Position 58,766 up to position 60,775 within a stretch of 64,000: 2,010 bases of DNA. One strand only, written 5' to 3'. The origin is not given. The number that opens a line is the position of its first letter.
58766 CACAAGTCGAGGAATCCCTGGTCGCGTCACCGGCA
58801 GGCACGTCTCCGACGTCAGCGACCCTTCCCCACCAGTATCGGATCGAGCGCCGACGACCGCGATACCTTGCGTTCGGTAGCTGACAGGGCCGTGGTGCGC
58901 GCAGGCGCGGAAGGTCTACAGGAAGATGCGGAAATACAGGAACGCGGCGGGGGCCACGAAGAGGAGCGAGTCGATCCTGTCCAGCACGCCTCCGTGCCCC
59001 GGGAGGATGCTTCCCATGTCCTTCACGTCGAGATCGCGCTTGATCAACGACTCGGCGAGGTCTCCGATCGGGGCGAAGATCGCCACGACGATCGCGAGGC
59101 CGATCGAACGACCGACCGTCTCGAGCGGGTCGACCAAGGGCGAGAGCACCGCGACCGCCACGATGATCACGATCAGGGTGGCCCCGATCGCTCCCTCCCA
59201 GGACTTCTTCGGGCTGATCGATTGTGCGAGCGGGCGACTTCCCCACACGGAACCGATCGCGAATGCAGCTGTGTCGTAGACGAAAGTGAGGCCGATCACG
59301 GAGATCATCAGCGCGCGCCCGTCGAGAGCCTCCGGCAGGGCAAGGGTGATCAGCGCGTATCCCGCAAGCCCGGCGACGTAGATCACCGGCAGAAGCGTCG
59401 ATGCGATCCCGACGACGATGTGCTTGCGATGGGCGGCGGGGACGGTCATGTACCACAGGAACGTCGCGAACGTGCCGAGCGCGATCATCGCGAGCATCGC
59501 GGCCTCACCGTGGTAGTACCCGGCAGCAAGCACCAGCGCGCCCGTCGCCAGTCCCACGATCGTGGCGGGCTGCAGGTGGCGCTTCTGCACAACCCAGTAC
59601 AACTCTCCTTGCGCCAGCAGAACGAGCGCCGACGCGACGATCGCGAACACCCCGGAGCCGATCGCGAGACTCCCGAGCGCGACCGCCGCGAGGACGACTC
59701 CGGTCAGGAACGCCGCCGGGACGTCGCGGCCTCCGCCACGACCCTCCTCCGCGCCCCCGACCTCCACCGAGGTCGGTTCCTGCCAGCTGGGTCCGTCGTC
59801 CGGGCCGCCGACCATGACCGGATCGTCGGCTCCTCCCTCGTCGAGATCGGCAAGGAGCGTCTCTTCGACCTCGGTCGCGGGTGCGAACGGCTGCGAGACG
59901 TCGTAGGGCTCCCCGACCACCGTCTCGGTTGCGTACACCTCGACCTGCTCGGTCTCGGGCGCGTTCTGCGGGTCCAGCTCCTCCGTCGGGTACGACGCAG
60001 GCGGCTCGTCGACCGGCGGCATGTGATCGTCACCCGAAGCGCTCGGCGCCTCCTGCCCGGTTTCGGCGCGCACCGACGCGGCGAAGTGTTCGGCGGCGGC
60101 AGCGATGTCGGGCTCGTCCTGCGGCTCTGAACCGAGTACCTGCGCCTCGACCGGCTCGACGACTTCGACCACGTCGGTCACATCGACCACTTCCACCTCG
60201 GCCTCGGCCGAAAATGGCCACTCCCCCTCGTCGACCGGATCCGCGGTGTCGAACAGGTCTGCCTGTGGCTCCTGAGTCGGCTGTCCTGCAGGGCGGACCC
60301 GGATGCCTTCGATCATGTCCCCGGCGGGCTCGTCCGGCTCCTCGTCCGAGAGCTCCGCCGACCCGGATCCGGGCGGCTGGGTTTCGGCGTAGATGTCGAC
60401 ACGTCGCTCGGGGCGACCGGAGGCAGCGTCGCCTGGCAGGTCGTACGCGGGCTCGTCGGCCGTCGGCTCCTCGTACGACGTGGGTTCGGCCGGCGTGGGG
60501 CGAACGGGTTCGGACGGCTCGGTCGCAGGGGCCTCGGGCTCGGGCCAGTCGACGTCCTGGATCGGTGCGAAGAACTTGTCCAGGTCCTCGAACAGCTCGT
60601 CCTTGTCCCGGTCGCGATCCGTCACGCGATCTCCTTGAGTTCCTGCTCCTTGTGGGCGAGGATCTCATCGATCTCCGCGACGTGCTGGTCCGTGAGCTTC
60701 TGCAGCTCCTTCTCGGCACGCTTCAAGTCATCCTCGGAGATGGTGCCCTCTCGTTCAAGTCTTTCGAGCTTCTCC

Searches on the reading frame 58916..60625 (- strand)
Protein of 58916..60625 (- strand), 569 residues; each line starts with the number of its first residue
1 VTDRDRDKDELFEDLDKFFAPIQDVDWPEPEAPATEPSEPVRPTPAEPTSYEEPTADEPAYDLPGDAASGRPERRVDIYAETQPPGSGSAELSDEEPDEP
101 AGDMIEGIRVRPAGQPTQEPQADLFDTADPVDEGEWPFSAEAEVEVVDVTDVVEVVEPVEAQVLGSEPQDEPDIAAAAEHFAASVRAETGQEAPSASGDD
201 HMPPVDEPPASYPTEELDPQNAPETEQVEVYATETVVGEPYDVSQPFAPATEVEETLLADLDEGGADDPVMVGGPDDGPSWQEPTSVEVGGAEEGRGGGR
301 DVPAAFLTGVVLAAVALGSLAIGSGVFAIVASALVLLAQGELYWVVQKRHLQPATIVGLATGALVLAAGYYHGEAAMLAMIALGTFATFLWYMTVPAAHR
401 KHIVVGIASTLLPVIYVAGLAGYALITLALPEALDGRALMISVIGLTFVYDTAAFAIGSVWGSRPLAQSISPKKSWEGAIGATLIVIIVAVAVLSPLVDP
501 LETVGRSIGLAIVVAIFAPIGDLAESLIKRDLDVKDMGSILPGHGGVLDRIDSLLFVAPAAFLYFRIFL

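Call 74: search_protein_families(library=pfam, proteins=[window:58916-60625:-], max_evalue=0.00001)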
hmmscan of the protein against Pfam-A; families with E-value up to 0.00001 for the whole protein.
window:58916-60625:- (569 aa): 1 family
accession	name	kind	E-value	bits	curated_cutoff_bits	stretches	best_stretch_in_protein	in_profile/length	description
PF01148.25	CTP_transf_1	-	4.5e-50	171.4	24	1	306-568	4-264/264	Cytidylyltransferase family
